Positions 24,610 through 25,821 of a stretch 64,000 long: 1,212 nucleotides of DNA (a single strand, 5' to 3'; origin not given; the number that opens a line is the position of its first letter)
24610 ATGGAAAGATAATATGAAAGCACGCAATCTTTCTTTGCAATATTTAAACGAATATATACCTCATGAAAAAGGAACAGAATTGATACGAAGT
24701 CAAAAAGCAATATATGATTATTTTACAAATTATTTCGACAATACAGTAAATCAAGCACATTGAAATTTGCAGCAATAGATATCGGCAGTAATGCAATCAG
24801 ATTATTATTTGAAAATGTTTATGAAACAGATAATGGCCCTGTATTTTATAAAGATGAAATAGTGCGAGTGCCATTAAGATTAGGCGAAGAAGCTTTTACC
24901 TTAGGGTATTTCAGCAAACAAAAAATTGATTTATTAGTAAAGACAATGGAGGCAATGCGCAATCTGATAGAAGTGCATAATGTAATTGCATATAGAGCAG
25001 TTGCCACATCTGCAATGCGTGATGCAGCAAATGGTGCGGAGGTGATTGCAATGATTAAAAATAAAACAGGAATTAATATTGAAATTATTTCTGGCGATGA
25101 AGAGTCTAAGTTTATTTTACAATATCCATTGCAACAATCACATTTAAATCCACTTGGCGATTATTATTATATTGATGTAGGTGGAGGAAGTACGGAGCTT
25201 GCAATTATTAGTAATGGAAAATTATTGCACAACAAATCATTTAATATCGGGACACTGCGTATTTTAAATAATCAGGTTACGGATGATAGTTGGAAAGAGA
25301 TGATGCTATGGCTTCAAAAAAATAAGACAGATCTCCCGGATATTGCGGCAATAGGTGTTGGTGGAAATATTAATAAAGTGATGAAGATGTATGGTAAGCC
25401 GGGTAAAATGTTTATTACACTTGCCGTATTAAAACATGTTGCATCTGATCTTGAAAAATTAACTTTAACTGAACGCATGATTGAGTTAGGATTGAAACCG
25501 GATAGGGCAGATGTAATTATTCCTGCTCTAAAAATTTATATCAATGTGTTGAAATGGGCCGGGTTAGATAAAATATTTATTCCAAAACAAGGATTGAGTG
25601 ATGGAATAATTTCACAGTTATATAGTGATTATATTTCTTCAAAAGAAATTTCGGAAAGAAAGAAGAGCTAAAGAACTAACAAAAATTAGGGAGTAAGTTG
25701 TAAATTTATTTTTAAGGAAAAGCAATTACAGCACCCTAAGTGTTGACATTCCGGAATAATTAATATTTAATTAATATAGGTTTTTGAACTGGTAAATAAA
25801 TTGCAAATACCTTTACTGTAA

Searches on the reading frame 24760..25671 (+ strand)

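Call 31: search_protein_families(library=pfam, proteins=[window:24760-25671:+], max_evalue=0.001)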
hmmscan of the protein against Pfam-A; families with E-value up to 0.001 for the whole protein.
window:24760-25671:+ (303 aa): 1 family
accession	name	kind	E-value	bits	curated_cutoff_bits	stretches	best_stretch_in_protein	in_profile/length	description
PF02541.22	Ppx-GppA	-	4.2e-33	115.4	27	1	39-286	20-280/285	Ppx/GppA phosphatase family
